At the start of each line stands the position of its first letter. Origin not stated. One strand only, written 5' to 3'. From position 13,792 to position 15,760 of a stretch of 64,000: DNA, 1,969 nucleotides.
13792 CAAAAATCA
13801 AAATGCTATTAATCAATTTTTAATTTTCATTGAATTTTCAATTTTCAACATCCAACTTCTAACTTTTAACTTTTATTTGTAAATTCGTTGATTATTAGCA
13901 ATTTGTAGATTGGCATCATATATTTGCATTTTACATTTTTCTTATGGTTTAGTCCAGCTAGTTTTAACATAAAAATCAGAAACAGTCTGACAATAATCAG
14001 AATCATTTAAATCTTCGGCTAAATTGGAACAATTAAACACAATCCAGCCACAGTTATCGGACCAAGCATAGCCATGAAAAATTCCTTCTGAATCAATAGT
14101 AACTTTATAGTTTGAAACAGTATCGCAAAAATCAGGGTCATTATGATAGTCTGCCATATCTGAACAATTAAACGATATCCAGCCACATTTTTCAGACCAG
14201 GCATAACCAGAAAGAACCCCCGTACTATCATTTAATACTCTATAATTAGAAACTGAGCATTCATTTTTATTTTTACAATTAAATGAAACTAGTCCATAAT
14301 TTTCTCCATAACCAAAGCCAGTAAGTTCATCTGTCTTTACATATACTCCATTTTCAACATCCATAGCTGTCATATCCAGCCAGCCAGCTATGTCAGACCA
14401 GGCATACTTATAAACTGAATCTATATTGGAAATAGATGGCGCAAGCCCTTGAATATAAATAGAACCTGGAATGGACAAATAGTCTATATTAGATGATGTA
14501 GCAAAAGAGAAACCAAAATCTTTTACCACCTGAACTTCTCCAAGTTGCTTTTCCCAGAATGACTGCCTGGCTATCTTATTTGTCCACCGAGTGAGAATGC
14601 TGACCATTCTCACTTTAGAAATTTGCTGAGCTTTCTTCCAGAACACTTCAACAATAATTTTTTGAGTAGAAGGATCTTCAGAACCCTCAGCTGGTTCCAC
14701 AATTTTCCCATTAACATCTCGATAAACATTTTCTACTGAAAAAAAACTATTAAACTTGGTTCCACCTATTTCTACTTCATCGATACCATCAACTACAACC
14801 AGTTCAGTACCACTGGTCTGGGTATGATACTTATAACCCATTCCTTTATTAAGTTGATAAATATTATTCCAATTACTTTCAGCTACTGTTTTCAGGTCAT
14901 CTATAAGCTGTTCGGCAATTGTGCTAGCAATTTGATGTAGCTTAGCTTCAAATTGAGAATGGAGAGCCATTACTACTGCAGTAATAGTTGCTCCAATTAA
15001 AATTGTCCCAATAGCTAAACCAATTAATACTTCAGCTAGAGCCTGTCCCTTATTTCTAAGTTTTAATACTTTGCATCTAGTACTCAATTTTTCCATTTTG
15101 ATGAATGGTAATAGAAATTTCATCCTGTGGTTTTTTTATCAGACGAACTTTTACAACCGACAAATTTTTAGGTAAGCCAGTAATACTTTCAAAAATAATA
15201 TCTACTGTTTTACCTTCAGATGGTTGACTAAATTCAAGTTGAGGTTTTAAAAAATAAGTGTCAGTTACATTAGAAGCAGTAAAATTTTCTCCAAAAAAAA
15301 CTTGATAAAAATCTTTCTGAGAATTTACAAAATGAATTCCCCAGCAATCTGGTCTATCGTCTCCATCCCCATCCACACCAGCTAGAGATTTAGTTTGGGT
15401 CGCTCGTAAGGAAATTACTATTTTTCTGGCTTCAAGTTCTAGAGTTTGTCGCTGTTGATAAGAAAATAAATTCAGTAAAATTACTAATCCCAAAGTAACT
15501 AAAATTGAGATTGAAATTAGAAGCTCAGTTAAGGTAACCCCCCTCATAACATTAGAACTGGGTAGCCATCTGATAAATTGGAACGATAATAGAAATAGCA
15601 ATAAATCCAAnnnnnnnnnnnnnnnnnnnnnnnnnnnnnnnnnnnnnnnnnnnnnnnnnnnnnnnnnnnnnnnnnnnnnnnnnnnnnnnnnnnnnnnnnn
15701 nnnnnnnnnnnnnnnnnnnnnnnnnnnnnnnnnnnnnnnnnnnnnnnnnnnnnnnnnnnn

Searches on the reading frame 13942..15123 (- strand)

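Call 11: search_protein_families(library=pfam, proteins=[window:13942-15123:-], max_evalue=0.01)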
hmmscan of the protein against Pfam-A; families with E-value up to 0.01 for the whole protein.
window:13942-15123:- (393 aa): 1 family
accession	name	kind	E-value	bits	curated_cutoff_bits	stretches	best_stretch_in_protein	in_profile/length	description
PF12060.13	DUF3541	-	0.0062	15.8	28.2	1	174-208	143-177/330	Domain of unknown function (DUF3541)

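Call 65: search_protein_families(library=pfam, proteins=[window:13942-15123:-], max_evalue=0.01)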
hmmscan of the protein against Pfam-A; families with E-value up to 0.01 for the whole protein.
window:13942-15123:- (393 aa): 1 family
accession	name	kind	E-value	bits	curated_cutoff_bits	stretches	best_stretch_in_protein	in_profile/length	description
PF12060.13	DUF3541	-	0.0062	15.8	28.2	1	174-208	143-177/330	Domain of unknown function (DUF3541)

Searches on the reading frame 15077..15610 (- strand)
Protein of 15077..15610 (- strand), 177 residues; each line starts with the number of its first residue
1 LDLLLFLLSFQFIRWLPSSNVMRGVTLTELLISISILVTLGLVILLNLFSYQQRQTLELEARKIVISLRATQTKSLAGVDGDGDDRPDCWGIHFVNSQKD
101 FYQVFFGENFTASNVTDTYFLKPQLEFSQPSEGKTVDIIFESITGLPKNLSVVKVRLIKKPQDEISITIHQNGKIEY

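Call 12: search_protein_families(library=ncbifam, proteins=[window:15077-15610:-], max_evalue=0.01)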
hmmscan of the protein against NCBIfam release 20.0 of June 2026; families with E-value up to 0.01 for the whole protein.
window:15077-15610:- (177 aa): 2 families
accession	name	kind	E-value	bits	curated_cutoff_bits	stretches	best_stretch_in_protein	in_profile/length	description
NF041013.1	T4P_ComGE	equivalog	0.00014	21.9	49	1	23-64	4-45/83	competence type IV pilus minor pilin ComGE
NF007800.0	PRK10506.1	equivalog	0.00025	20.9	158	1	21-73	7-59/163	prepilin peptidase-dependent protein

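Call 35: search_protein_families(library=pfam, proteins=[window:15077-15610:-], max_evalue=0.001)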
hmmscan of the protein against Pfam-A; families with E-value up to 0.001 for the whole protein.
window:15077-15610:- (177 aa): 0 families
